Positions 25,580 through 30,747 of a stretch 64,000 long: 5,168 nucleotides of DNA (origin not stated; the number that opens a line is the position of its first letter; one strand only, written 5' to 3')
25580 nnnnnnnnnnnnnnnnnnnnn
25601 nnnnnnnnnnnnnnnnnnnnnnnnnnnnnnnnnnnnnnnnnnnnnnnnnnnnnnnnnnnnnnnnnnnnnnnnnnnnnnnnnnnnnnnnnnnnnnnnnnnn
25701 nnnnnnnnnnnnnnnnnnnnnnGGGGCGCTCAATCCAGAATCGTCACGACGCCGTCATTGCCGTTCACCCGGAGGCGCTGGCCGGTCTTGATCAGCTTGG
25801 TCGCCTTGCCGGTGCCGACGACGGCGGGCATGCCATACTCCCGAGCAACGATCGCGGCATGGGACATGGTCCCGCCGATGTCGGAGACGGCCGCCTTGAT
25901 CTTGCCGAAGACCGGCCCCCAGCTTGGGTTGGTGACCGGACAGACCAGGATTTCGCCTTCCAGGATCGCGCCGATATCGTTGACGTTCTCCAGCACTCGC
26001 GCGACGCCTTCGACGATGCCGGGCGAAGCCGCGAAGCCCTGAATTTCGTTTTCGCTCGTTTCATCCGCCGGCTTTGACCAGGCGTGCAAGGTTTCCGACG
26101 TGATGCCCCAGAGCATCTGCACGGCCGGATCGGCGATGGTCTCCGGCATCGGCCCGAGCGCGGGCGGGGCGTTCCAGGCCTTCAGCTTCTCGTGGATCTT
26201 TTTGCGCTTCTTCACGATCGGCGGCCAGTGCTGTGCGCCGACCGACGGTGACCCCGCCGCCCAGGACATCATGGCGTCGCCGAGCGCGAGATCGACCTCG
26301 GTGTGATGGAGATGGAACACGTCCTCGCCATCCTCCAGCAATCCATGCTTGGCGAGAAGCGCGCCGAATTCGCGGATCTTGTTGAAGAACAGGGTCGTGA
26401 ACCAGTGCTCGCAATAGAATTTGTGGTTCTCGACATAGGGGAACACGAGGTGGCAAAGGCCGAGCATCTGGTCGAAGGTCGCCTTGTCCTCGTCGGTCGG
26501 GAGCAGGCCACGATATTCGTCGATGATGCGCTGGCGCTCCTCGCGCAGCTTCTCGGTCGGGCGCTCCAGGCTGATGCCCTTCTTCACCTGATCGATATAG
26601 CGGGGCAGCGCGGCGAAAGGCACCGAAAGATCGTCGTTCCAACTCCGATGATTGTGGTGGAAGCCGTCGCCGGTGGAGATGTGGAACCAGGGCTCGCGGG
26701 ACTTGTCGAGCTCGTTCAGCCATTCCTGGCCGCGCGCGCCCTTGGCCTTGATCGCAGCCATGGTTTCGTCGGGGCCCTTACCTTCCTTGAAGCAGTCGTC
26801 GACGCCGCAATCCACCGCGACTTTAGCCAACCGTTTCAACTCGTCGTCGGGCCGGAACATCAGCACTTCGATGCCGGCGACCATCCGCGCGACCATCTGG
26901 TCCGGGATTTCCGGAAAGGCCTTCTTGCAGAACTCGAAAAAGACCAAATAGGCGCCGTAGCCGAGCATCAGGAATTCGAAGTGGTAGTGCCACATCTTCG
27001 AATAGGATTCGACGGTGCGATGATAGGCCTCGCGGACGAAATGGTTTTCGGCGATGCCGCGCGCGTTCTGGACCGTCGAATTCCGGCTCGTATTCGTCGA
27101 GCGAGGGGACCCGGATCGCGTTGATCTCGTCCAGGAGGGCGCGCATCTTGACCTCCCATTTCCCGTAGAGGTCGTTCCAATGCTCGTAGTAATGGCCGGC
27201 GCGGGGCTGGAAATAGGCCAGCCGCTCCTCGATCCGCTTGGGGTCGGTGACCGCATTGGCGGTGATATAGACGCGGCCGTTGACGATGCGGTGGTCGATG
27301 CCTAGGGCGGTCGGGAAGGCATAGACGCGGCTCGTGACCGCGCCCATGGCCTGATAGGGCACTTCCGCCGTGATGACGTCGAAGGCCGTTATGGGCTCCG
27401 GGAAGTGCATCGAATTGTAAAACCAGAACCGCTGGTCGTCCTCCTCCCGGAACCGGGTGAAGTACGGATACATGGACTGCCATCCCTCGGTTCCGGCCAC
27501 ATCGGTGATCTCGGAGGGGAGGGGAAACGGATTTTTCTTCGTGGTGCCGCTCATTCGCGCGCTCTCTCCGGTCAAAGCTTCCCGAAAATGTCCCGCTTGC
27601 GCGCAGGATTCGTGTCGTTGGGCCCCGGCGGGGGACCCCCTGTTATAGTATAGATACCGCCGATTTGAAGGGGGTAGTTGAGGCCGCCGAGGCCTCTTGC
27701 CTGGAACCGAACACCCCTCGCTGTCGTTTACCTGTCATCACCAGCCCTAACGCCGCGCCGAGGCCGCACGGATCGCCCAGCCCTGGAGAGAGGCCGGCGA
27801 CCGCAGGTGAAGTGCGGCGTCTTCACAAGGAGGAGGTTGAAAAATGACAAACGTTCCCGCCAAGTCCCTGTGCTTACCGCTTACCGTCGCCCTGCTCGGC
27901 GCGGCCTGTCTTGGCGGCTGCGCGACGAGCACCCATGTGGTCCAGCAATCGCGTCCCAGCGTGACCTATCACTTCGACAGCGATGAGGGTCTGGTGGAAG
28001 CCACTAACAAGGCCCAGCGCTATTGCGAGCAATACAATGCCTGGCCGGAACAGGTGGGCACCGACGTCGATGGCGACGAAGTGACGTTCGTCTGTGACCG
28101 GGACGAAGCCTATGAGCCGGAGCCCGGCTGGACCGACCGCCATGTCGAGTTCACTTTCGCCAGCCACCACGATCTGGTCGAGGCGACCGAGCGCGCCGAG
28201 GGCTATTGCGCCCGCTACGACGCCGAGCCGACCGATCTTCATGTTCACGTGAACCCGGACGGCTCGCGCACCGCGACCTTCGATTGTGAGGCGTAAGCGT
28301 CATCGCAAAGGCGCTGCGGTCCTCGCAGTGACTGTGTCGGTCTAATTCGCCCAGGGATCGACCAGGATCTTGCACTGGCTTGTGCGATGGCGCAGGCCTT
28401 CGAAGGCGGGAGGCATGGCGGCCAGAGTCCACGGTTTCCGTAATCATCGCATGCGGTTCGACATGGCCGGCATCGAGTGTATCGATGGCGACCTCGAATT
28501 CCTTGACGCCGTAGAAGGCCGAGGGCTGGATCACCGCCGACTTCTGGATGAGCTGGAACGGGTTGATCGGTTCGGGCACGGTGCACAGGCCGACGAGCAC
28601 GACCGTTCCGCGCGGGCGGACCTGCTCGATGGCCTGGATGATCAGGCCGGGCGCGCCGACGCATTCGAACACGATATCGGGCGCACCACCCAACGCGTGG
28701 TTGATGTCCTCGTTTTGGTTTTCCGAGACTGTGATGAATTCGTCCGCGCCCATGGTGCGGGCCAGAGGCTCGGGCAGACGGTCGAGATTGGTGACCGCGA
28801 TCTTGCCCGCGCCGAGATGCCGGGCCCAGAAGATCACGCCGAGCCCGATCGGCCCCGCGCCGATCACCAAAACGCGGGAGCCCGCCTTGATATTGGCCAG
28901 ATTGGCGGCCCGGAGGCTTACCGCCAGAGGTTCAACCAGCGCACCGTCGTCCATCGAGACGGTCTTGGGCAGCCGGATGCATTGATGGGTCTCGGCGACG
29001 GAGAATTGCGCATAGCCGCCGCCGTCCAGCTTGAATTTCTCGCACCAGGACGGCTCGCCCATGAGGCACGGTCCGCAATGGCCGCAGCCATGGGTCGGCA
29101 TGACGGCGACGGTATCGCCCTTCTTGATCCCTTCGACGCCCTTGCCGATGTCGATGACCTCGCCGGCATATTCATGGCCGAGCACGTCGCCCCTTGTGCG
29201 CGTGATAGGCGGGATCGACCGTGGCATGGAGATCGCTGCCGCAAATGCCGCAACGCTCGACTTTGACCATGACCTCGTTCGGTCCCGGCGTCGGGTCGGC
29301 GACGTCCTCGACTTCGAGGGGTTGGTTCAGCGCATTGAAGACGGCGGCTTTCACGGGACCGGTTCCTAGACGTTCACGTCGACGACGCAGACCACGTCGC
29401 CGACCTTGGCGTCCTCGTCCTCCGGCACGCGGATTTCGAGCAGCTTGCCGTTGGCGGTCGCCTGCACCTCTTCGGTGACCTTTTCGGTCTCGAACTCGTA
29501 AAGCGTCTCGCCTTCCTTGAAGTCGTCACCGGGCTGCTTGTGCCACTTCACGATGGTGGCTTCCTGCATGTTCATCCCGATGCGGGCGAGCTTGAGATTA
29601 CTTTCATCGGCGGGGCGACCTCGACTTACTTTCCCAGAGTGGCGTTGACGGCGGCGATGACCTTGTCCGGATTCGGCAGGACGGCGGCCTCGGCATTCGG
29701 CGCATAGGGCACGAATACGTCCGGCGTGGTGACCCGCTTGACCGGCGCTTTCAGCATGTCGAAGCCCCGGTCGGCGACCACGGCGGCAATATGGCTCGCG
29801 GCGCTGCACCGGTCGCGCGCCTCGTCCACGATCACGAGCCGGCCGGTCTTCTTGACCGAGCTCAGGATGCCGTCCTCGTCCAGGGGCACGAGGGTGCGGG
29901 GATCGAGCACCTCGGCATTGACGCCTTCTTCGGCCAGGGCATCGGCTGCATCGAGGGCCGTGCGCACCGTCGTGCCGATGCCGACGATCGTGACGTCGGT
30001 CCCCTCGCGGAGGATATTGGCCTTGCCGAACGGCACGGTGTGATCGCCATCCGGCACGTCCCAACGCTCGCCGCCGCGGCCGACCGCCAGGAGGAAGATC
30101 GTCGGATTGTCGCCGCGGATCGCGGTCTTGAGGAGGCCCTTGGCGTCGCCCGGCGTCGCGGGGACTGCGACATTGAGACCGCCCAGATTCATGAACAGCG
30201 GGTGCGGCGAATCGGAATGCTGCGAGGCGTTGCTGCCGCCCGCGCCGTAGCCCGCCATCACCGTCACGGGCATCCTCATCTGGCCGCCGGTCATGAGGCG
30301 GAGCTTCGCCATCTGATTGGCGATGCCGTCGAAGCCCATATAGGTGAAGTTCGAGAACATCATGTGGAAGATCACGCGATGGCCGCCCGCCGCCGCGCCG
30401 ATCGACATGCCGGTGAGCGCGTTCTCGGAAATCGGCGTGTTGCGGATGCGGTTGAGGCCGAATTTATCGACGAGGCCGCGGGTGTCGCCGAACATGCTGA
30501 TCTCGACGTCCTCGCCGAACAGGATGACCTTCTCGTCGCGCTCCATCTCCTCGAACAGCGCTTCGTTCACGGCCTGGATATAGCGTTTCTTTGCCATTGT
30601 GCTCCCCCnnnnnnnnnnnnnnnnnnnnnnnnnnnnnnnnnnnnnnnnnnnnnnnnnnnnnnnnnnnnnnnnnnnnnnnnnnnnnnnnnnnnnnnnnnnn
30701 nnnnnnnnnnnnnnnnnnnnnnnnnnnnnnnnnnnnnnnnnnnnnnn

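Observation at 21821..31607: Composite cluster of TPP-E1 alpha/beta, free lipoyl carrier, Zn-ADH, split PpsA/PpsB-like dikinase, BCCP, biotin carboxylase and HAD phosphatase, lacking the partners of every known system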

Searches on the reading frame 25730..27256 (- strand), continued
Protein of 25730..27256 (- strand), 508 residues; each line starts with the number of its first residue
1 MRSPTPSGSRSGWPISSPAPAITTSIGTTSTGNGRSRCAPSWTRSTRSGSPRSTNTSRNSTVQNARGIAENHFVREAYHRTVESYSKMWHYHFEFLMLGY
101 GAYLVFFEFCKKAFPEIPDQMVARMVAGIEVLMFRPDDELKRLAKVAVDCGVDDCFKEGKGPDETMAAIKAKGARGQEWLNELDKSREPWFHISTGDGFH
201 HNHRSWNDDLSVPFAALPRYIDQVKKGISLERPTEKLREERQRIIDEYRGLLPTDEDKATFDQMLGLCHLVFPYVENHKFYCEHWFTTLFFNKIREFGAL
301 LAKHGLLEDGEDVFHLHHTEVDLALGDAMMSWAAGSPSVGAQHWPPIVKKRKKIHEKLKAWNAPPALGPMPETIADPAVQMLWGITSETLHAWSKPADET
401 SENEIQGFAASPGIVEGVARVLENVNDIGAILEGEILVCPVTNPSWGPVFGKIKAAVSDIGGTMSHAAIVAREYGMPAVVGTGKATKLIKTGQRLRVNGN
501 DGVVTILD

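Call 55: find_encoding_contigs(protein=P0012, flank=10000, max_places=1)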
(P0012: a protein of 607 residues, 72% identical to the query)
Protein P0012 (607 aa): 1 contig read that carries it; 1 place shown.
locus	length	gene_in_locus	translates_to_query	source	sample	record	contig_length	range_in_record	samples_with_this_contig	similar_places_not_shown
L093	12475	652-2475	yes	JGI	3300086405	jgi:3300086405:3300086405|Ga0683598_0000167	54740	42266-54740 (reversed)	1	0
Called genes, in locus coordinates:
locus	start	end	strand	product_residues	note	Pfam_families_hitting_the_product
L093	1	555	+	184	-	?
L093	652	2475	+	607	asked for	PF00391:PEP-utilizers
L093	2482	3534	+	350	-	PF01326:PPDK_N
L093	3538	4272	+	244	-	PF00364:Biotin_lipoyl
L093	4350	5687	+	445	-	PF00289:Biotin_carb_N, PF02222:ATP-grasp (weak), PF02786:CPSase_L_D2, PF07478:Dala_Dala_lig_C, PF02785:Biotin_carb_C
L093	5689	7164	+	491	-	PF00682:HMGL-like (weak), PF02436:PYC_OADA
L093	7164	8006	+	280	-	PF13344:Hydrolase_6, PF00702:Hydrolase, PF13242:Hydrolase_like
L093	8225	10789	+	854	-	PF07715:Plug, PF00593:TonB_dep_Rec_b-barrel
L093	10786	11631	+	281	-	PF01261:AP_endonuc_2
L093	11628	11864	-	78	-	PF00364:Biotin_lipoyl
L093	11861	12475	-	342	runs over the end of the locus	PF02779:Transket_pyr, PF02780:Transketolase_C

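Call 56: find_encoding_contigs(protein=P0005, flank=10000, max_places=1)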
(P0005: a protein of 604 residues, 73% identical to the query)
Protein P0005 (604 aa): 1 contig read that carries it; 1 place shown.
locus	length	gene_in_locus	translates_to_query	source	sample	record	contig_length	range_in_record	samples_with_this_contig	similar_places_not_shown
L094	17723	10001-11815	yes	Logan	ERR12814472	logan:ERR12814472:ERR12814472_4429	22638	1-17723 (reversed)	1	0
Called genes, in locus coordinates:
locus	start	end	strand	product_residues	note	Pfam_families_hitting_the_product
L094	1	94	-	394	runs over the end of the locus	PF00296:Bac_luciferase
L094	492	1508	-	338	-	PF08240:ADH_N, PF00107:ADH_zinc_N, PF13602:ADH_zinc_N_2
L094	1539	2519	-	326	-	PF14525:AraC_binding_2, PF12833:HTH_18, PF00165:HTH_AraC (weak)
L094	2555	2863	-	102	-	-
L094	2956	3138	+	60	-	PF07690:MFS_1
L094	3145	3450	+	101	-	-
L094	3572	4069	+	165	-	PF01047:MarR, PF12802:MarR_2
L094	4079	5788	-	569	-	PF02776:TPP_enzyme_N, PF00205:TPP_enzyme_M, PF02775:TPP_enzyme_C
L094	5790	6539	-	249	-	PF02798:GST_N, PF13417:GST_N_3, PF13409:GST_N_2, PF00043:GST_C (weak), PF14497:GST_C_3 (faint)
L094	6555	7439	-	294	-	PF00106:adh_short, PF08659:KR, PF13561:adh_short_C2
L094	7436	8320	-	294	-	PF00106:adh_short, PF08659:KR, PF13561:adh_short_C2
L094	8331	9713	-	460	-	PF07690:MFS_1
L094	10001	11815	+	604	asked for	PF00391:PEP-utilizers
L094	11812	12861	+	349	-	PF01326:PPDK_N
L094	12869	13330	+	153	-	PF00364:Biotin_lipoyl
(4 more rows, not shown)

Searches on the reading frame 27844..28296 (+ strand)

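Call 5: search_protein_families(library=pfam, proteins=[window:27844-28296:+], max_evalue=0.01)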
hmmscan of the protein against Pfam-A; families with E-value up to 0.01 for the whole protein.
window:27844-28296:+ (150 aa): 1 family
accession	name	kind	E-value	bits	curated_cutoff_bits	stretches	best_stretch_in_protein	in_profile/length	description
PF12464.13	Mac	-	1.7e-05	25.4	22.1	1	42-68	8-35/53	Maltose acetyltransferase hexapeptide capping motif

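Call 13: search_protein_families(library=ncbifam, proteins=[window:27844-28296:+], max_evalue=0.001)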
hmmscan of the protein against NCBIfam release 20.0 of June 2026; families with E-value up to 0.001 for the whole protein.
window:27844-28296:+ (150 aa): 0 families

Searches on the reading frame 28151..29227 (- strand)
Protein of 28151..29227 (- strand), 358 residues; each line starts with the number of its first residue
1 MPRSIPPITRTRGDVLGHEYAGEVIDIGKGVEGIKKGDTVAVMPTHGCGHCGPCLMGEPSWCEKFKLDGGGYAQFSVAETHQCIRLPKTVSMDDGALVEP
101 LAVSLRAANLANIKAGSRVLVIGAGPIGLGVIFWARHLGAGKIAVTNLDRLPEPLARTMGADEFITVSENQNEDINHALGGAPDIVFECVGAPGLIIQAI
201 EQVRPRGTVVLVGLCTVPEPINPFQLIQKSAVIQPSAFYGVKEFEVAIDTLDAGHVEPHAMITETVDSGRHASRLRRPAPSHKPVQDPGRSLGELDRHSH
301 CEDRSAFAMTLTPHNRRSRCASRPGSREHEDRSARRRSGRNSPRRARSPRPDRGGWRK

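Call 4: search_protein_families(library=pfam, proteins=[window:28151-29227:-], max_evalue=0.01)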
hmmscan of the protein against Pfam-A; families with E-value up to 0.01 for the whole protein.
window:28151-29227:- (358 aa): 6 families
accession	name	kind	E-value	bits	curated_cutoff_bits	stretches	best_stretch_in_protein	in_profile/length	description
PF00107.32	ADH_zinc_N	-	1.2e-22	80.7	31.8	1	126-251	1-127/129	Zinc-binding dehydrogenase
PF08240.17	ADH_N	-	5e-16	59.3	23.5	1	14-88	34-104/104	Alcohol dehydrogenase GroES-like domain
PF16912.11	Glu_dehyd_C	-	4.9e-13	49.5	34.9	1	94-267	3-190/211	Glucose dehydrogenase C-terminus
PF13602.12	ADH_zinc_N_2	-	0.00048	21.5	27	1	159-259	1-106/134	Zinc-binding dehydrogenase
PF07992.20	Pyr_redox_2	-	0.0012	18.7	26.1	1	112-161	138-183/291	Pyridine nucleotide-disulphide oxidoreductase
PF01262.27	AlaDh_PNT_C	-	0.0023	17.8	23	1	115-194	27-104/214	Alanine dehydrogenase/PNT, C-terminal domain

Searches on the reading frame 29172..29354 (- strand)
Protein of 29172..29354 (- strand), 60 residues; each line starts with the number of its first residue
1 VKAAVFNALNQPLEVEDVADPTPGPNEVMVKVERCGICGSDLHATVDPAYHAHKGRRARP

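Call 4: search_protein_families(library=pfam, proteins=[window:29172-29354:-], max_evalue=0.01)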
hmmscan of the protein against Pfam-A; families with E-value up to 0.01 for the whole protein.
window:29172-29354:- (60 aa): 1 family
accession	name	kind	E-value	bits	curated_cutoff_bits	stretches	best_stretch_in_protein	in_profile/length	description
PF08240.17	ADH_N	-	0.00035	21.2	23.5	1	24-44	1-22/104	Alcohol dehydrogenase GroES-like domain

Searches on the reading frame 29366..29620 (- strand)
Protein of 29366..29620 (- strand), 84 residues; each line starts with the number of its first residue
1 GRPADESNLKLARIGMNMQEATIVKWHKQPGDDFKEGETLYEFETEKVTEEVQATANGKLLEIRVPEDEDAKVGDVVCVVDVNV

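Call 4: search_protein_families(library=pfam, proteins=[window:29366-29620:-], max_evalue=0.01)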
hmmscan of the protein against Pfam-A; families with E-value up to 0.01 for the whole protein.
window:29366-29620:- (84 aa): 1 family
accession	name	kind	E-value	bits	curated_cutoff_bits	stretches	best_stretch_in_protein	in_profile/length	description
PF00364.28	Biotin_lipoyl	-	2.1e-14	53.5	22.1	1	9-79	3-72/73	Biotin-requiring enzyme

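Call 13: search_protein_families(library=ncbifam, proteins=[window:29366-29620:-], max_evalue=0.001)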
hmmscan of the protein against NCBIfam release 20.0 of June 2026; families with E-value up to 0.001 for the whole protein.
window:29366-29620:- (84 aa): 14 families
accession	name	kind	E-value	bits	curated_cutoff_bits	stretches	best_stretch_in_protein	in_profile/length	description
NF011457.0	PRK14875.1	equivalog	2.3e-17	63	307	1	7-81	4-78/372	acetoin dehydrogenase dihydrolipoyllysine-residue acetyltransferase subunit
NF004309.0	PRK05704.1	equivalog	2.1e-13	50.4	449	1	9-81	5-77/408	2-oxoglutarate dehydrogenase complex dihydrolipoyllysine-residue succinyltransferase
TIGR02927.1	SucB_Actino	equivalog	2.8e-12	46.2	423.45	1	9-80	5-76/579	2-oxoglutarate dehydrogenase, E2 component, dihydrolipoamide succinyltransferase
TIGR01349.1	PDHac_trf_mito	equivalog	5.2e-12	45.6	445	1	11-80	4-74/437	pyruvate dehydrogenase complex dihydrolipoamide acetyltransferase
TIGR01347.1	sucB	equivalog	1.3e-11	44.3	378.65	1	12-81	6-75/404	dihydrolipoyllysine-residue succinyltransferase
NF008814.0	PRK11854.1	equivalog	2e-11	43.1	722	1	8-82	107-180/637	pyruvate dehydrogenase complex dihydrolipoyllysine-residue acetyltransferase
NF008854.0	PRK11892.1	equivalog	2.4e-10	39.7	454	1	11-80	7-77/464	pyruvate dehydrogenase complex E1 component subunit beta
TIGR01348.1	PDHac_trf_long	equivalog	1.7e-06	26.9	552.1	1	9-83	3-76/587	dihydrolipoyllysine-residue acetyltransferase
NF006761.0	PRK09282.1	domain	1.2e-05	24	402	1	13-80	523-589/591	pyruvate carboxylase subunit B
TIGR01108.1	oadA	equivalog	0.00014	20.4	756.5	1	21-76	526-581/582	sodium-extruding oxaloacetate decarboxylase subunit alpha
NF009554.0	PRK12999.1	equivalog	0.00019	19.4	965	1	13-80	1079-1145/1147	pyruvate carboxylase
NF010643.0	PRK14040.1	subfamily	0.00027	19.5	892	1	21-79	535-593/595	oxaloacetate decarboxylase subunit alpha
NF004547.1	PRK05889.1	equivalog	0.00092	19.4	75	0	21-80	11-70/71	biotin/lipoyl-binding carrier protein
NF010645.0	PRK14042.1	equivalog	0.00094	18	1182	1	21-82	534-595/596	pyruvate carboxylase subunit B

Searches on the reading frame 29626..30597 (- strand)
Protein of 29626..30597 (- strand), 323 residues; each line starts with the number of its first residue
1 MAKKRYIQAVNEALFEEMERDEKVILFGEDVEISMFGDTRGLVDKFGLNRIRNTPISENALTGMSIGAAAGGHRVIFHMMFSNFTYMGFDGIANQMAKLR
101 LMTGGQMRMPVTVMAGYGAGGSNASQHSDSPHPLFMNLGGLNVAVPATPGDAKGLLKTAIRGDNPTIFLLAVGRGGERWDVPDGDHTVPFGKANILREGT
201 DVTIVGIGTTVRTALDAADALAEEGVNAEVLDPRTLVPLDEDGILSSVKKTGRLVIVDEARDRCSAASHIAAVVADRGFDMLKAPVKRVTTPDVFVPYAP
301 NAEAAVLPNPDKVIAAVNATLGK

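Call 4: search_protein_families(library=pfam, proteins=[window:29626-30597:-], max_evalue=0.01)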
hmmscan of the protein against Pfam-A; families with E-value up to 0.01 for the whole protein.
window:29626-30597:- (323 aa): 4 families
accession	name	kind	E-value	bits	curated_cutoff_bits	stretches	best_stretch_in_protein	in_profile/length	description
PF02780.25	Transketolase_C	-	2.6e-41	140.9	25.9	1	191-313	1-124/124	Transketolase, C-terminal domain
PF02779.29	Transket_pyr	-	4.7e-35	121.2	27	1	5-170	4-167/174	Transketolase, pyrimidine binding domain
PF17147.9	PFOR_II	-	7.5e-05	23.5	27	1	201-261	2-62/102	Pyruvate:ferredoxin oxidoreductase core domain II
PF22613.1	Transketolase_C_1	-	0.00051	20.7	27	1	199-231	11-43/113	Transketolase-like TK C-terminal domain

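Call 13: search_protein_families(library=ncbifam, proteins=[window:29626-30597:-], max_evalue=0.001)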
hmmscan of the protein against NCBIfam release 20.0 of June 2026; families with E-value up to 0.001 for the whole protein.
window:29626-30597:- (323 aa): 12 families
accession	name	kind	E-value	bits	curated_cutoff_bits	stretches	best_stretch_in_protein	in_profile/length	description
NF006667.0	PRK09212.1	subfamily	2.8e-91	305.8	321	1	4-319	4-321/327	pyruvate dehydrogenase complex E1 component subunit beta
NF008854.0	PRK11892.1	equivalog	2.3e-88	296.9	454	1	8-320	146-461/464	pyruvate dehydrogenase complex E1 component subunit beta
TIGR00204.1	dxs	equivalog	4.4e-19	68.5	465.95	1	41-303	345-595/616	1-deoxy-D-xylulose-5-phosphate synthase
NF004559.0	PRK05899.2-5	equivalog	1.4e-18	66.5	488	1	9-289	323-591/627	transketolase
NF004556.0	PRK05899.2-2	equivalog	9e-14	50.6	575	1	77-279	394-598/639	transketolase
NF003933.0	PRK05444.2-2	equivalog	5.8e-12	44.9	395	1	53-302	339-584/606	1-deoxy-D-xylulose-5-phosphate synthase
NF008968.0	PRK12315.1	subfamily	1.8e-10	39.7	510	1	3-257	278-519/582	1-deoxy-D-xylulose-5-phosphate synthase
NF007201.0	PRK09622.1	equivalog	1.2e-05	24.5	590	1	198-262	266-330/405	2-oxoacid:ferredoxin oxidoreductase subunit alpha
NF006412.0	PRK08659.1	equivalog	3.1e-05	23.3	411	1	198-257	273-332/378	2-oxoacid:acceptor oxidoreductase subunit alpha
NF041170.1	Oxoac_fdxalpha_Archa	equivalog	4.1e-05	22.1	800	1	198-267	518-587/636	2-oxoacid:ferredoxin oxidoreductase subunit alpha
TIGR03710.1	OAFO_sf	subfamily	0.00018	20.2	482.75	1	198-260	462-523/561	2-oxoacid:acceptor oxidoreductase subunit alpha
NF005507.0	PRK07119.1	subfamily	0.00082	18.3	399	0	198-258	245-305/352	3-methyl-2-oxobutanoate dehydrogenase subunit VorB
